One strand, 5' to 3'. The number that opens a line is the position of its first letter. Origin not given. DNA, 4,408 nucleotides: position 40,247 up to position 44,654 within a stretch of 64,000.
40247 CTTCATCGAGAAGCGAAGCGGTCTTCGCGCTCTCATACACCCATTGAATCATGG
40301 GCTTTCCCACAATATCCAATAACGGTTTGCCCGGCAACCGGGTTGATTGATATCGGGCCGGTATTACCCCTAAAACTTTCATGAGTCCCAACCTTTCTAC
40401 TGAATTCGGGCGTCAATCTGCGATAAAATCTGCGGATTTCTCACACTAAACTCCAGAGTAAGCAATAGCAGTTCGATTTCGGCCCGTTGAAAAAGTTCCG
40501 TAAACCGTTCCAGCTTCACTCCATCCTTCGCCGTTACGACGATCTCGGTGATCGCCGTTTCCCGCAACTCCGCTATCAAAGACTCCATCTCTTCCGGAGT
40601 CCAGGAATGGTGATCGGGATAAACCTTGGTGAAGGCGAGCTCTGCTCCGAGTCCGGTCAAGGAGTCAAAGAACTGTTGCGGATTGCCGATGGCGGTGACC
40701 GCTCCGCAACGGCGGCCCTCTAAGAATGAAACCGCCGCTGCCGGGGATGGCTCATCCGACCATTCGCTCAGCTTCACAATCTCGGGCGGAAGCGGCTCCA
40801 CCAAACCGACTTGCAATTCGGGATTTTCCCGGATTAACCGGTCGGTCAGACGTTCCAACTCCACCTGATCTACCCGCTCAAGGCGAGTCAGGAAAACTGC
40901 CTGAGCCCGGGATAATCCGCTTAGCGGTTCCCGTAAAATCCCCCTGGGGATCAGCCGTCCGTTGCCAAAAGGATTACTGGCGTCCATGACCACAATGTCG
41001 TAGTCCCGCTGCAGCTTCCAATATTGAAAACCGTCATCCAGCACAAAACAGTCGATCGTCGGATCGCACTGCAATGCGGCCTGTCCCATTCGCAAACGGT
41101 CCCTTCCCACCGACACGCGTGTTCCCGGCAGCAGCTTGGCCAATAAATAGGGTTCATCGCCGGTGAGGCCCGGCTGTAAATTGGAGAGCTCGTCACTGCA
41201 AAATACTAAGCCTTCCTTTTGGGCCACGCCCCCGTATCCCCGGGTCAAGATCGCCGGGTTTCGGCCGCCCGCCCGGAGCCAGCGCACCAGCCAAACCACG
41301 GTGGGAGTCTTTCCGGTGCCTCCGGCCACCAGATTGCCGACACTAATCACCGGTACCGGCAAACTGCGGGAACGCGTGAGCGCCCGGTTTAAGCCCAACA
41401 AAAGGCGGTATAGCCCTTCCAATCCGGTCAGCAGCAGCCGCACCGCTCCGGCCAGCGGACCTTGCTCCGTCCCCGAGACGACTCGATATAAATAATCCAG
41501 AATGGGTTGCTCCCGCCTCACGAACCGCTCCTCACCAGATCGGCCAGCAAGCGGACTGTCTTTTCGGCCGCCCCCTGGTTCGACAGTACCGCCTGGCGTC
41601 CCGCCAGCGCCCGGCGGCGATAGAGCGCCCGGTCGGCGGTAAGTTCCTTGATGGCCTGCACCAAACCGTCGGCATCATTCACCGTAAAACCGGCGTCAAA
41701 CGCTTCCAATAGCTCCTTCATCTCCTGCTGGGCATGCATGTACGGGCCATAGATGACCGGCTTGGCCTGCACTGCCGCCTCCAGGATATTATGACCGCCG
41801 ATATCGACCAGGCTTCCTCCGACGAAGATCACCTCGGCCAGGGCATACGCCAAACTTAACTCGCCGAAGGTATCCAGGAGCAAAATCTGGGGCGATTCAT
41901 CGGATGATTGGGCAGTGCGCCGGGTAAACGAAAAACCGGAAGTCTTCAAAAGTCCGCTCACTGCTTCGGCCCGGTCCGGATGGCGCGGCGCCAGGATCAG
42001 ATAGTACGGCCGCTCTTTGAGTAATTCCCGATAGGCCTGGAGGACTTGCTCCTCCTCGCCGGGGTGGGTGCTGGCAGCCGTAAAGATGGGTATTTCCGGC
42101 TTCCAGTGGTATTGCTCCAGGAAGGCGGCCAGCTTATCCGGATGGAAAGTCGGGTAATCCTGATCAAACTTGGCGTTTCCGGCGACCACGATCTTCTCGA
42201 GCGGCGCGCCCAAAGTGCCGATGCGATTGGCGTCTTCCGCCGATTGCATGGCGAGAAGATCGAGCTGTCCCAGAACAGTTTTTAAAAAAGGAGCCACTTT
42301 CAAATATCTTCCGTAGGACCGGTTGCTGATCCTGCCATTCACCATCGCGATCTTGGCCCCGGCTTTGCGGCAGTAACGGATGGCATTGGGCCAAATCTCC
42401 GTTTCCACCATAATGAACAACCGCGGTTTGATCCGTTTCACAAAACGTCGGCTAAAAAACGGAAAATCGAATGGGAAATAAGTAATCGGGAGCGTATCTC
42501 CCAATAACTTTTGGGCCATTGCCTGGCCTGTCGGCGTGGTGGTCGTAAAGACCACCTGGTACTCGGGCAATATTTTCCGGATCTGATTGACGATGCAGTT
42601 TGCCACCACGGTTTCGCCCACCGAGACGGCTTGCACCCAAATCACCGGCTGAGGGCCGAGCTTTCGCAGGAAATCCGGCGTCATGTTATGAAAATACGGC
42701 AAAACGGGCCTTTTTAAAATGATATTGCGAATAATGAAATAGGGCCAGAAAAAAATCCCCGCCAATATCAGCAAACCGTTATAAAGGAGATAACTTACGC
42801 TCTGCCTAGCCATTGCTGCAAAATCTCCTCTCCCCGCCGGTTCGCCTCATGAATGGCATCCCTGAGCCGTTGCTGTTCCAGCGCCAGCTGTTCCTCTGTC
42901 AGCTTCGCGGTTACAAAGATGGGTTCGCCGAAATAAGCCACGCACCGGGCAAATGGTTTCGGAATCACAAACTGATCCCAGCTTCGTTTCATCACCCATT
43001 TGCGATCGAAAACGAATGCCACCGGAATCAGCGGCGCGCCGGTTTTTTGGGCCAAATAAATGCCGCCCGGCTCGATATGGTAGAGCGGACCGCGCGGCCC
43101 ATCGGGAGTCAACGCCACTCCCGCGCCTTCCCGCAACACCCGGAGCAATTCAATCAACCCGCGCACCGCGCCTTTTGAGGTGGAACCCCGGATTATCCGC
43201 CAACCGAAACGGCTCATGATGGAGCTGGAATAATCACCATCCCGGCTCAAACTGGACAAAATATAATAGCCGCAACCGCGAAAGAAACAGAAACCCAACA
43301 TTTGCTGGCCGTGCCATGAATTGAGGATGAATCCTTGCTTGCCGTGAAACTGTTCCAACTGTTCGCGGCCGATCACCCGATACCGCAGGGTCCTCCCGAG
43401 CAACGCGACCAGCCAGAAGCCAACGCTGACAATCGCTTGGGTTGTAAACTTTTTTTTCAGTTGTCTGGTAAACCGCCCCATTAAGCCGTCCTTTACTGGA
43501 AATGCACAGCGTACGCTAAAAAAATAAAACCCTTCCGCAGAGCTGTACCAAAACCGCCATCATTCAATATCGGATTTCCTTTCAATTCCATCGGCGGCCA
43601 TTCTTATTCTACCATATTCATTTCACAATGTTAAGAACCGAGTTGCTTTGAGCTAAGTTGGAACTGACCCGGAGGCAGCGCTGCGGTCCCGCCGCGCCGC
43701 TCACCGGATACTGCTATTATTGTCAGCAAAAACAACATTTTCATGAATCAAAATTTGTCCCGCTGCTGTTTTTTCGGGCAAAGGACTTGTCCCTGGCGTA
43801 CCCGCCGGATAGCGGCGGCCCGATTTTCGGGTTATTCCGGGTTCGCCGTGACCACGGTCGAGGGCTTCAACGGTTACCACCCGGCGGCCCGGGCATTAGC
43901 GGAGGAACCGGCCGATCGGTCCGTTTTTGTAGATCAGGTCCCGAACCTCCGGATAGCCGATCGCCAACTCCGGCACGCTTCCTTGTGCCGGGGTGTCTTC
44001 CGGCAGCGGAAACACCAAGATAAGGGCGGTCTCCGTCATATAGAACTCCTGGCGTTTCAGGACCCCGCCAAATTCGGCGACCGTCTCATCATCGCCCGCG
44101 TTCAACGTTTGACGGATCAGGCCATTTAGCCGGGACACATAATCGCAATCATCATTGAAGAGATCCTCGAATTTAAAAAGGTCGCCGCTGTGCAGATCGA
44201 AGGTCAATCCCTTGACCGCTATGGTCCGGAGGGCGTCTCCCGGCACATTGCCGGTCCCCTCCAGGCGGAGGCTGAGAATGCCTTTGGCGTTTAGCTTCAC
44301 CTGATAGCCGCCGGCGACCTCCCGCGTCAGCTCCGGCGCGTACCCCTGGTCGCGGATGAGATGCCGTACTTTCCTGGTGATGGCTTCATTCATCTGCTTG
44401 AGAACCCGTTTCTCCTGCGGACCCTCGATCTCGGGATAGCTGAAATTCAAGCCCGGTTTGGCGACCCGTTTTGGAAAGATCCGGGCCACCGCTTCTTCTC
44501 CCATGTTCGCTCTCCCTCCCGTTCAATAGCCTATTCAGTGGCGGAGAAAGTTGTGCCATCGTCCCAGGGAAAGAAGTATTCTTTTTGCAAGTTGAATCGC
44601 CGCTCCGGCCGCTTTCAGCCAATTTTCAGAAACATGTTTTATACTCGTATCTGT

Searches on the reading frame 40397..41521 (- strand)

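Call 12: search_protein_families(library=pfam, proteins=[window:40397-41521:-])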
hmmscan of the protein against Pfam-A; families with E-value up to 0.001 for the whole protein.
window:40397-41521:- (374 aa): 1 family
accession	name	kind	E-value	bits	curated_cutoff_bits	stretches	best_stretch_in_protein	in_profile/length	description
PF02606.20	LpxK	-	1e-81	275.1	27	1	28-373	2-327/328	Tetraacyldisaccharide-1-P 4'-kinase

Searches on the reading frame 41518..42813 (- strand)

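Call 12: search_protein_families(library=pfam, proteins=[window:41518-42813:-])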
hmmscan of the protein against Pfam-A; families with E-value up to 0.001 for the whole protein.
window:41518-42813:- (431 aa): 1 family
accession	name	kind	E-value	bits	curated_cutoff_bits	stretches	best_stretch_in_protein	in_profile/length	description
PF04413.22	Glycos_transf_N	-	7.3e-58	195.5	23.9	1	53-218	14-179/179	3-Deoxy-D-manno-octulosonic-acid transferase (kdotransferase)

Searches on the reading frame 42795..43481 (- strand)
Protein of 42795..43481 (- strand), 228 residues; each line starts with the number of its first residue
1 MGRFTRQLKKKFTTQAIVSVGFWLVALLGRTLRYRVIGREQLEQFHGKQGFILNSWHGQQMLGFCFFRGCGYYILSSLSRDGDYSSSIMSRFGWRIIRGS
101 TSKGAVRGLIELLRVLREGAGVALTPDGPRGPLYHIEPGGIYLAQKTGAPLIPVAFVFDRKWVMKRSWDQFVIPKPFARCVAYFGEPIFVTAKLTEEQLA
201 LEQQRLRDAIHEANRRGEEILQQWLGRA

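Call 71: search_protein_families(library=pfam, proteins=[window:42795-43481:-])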
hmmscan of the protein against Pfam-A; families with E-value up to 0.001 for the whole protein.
window:42795-43481:- (228 aa): 1 family
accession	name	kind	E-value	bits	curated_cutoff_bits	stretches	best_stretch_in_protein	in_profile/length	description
PF04028.18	DUF374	-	2.8e-23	81.7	26.8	1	66-132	2-68/69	Domain of unknown function (DUF374)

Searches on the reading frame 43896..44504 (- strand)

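Call 71: search_protein_families(library=pfam, proteins=[window:43896-44504:-])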
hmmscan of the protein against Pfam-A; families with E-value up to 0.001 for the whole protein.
window:43896-44504:- (202 aa): 1 family
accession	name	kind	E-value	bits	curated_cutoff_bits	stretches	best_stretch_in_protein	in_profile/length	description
PF11738.13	DUF3298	-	0.00078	20.8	24.1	0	113-172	1-71/84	Protein of unknown function (DUF3298)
